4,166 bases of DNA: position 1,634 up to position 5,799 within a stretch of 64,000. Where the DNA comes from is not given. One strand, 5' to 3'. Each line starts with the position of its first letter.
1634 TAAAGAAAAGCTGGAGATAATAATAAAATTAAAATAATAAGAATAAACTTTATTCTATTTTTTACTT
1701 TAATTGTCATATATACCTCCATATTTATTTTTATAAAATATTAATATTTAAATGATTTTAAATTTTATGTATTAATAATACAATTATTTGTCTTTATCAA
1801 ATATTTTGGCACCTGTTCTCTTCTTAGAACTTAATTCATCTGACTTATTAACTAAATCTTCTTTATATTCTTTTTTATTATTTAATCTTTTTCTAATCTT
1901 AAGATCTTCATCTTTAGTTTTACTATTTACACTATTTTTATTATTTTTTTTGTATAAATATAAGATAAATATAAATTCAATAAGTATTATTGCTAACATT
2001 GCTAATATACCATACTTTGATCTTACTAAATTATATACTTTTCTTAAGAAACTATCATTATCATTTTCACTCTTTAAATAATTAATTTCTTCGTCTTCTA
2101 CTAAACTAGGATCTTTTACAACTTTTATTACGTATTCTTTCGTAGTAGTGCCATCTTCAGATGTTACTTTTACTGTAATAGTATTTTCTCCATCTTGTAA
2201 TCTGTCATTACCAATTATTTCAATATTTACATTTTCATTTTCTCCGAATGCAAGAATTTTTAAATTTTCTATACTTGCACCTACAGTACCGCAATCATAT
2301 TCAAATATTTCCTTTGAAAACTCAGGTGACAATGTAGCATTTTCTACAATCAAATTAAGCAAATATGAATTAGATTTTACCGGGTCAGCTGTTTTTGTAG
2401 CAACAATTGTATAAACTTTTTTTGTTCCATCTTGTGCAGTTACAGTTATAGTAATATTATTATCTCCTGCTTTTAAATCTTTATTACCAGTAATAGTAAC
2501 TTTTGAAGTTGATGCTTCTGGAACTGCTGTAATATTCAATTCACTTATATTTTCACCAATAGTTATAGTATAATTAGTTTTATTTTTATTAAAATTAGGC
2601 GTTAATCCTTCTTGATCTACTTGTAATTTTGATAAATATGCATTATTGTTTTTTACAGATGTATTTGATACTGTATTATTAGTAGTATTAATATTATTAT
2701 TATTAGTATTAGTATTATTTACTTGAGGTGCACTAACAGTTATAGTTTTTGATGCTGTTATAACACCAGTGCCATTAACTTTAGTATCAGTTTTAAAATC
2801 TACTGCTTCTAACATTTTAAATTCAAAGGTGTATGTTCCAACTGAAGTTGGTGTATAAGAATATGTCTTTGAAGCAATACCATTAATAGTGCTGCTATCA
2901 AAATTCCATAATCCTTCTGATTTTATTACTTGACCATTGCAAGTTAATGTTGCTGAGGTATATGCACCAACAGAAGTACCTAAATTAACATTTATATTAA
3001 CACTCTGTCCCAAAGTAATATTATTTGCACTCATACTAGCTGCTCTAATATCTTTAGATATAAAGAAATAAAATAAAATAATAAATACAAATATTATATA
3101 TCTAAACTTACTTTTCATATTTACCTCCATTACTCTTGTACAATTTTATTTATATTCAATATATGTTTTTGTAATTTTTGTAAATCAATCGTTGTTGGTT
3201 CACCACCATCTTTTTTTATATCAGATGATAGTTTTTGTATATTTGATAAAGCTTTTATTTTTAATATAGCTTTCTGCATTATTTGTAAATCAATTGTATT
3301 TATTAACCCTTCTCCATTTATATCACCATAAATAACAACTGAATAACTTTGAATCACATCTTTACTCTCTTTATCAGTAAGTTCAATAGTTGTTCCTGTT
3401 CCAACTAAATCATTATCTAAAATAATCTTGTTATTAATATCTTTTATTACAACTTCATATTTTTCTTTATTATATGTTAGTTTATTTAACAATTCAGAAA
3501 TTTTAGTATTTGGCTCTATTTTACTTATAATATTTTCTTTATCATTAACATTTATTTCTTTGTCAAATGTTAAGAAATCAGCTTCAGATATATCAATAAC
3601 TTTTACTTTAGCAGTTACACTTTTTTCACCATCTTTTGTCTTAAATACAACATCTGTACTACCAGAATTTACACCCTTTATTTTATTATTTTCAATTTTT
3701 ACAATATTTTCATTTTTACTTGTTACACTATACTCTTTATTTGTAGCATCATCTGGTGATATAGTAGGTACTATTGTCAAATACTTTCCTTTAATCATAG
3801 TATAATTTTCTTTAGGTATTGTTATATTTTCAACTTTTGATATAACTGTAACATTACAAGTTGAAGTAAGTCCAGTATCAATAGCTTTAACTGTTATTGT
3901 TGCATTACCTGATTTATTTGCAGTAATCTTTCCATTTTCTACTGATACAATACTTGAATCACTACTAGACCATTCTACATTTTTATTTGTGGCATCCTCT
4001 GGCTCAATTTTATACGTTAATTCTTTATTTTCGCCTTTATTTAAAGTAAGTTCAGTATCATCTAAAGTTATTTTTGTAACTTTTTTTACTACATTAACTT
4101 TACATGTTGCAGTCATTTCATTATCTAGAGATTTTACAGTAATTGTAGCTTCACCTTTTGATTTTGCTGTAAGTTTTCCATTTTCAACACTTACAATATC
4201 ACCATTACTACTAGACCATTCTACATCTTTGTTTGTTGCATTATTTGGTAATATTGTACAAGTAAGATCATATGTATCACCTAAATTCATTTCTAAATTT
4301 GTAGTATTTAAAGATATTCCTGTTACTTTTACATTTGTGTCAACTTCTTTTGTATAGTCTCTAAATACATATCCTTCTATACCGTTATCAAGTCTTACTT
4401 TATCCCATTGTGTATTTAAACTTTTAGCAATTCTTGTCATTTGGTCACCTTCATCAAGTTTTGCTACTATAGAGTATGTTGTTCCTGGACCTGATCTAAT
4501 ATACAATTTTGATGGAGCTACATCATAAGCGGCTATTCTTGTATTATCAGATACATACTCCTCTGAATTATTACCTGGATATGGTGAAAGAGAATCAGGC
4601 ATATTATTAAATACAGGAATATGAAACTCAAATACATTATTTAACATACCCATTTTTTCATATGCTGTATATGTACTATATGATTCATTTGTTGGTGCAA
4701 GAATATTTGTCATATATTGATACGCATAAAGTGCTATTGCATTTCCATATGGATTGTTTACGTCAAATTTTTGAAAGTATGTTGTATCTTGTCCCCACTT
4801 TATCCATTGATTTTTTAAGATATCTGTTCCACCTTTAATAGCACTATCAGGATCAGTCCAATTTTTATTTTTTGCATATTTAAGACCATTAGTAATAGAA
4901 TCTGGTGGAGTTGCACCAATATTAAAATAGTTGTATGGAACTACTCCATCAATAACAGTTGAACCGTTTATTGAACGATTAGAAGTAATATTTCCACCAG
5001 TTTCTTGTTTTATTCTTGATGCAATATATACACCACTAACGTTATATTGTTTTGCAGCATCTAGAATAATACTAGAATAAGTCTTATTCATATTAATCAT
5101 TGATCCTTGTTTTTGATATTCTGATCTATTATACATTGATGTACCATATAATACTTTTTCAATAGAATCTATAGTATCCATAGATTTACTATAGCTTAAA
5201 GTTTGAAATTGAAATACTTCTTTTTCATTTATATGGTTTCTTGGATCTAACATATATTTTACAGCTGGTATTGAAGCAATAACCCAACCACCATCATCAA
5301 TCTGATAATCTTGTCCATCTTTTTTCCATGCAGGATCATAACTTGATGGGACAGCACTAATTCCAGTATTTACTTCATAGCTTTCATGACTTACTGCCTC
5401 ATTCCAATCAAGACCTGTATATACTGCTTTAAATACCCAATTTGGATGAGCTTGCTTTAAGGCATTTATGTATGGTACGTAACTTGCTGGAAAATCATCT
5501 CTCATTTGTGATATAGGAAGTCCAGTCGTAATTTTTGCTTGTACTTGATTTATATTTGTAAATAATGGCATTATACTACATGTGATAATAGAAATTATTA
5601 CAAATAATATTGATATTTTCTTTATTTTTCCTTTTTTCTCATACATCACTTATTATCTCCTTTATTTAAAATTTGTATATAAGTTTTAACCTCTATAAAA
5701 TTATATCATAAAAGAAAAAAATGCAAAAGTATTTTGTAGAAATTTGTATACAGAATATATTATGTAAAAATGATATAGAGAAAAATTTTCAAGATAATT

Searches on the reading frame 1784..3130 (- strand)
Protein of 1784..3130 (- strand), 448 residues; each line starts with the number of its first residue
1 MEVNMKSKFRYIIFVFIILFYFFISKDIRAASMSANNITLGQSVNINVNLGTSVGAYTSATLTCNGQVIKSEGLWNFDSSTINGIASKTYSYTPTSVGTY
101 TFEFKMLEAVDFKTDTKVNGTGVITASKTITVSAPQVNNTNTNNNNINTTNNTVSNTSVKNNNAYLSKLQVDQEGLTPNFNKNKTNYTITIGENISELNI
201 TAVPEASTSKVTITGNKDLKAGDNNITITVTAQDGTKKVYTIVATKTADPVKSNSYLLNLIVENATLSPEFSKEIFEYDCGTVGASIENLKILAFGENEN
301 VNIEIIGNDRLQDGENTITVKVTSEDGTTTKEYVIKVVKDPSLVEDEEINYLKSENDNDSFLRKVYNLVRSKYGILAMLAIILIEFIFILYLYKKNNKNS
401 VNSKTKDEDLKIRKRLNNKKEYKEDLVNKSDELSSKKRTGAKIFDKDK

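Call 59: search_protein_families(library=pfam, proteins=[window:1784-3130:-], max_evalue=0.00001)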
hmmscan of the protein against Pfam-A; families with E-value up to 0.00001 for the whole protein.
window:1784-3130:- (448 aa): 1 family
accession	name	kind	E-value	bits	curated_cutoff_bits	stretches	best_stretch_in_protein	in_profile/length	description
PF12733.13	Cadherin-like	-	5.1e-17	62.5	24.2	2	167-245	2-87/89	Cadherin-like beta sandwich domain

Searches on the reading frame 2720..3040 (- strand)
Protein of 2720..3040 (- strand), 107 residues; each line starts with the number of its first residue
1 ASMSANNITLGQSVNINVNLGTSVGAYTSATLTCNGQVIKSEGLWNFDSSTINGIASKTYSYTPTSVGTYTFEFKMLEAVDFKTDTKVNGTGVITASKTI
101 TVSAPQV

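Call 65: search_protein_families(library=pfam, proteins=[window:2720-3040:-], max_evalue=10)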
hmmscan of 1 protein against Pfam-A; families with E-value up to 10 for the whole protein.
seq(107 aa): 4 families
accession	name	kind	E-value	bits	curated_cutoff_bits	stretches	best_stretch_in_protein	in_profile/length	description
PF23062.1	CUB_M02D8_5_3rd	-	0.025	14.9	32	1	48-100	60-112/114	M02D8_5-like, third CUB domain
PF07495.19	Y_Y_Y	-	0.036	14.4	26.6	1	47-73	17-43/65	Y_Y_Y domain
PF23664.1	Ig_Pom152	-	0.062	14.1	27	1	57-90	62-94/106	Nucleoporin pom152-like, immunoglobulin-like domain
PF04792.17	LcrV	-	0.17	11.6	25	1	39-95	178-234/323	V antigen (LcrV) protein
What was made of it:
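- Tried and rejected: Cohesin in the window's own paralogous partner (1784-3130): the extra N-terminal domain gives no Cohesin hit, even at E<=10 (call 65).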

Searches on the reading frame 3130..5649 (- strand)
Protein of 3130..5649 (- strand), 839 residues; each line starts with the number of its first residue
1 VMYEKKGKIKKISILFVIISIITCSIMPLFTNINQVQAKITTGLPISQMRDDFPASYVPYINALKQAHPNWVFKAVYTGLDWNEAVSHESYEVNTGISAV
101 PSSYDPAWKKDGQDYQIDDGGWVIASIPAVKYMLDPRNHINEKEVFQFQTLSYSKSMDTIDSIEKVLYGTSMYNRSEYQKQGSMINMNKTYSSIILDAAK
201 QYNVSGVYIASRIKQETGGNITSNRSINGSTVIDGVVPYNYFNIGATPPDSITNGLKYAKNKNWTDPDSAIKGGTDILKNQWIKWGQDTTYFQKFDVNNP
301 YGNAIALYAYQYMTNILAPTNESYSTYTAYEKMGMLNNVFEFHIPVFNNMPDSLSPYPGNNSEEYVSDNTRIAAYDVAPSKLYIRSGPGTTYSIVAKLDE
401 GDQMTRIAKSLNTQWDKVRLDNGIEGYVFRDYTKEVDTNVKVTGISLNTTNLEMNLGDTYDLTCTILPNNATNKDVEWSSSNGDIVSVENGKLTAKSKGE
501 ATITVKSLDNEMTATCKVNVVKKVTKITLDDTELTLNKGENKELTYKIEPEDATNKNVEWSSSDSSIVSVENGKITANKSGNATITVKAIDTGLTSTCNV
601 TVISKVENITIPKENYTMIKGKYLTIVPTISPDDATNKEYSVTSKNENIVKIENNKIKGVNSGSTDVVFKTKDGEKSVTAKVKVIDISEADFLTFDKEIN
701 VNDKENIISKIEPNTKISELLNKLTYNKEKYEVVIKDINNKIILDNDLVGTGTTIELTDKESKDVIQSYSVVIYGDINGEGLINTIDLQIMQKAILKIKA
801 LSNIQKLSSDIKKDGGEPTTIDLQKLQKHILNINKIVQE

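Call 59: search_protein_families(library=pfam, proteins=[window:3130-5649:-], max_evalue=0.00001)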
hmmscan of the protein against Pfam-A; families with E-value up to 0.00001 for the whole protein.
window:3130-5649:- (839 aa): 5 families
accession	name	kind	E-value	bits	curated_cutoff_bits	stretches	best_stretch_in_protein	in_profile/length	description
PF02368.24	Big_2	-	1.6e-32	111.8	22.8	2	524-596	2-75/79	Bacterial Ig-like domain (group 2)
PF21461.3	HL_N-beta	-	5e-09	36.3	27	0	559-588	15-44/57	Hyaluronate lyase, N-terminal beta-sheet domain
PF08239.17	SH3_3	-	5.9e-09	36.4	27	1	381-433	2-53/54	Bacterial SH3 domain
PF00404.24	Dockerin_1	-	1.8e-08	34.9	22.9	1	774-831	1-57/57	Dockerin type I domain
PF21764.3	Invasin_D4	-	8.6e-07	29.8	27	0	548-580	30-62/88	Invasin, domain 4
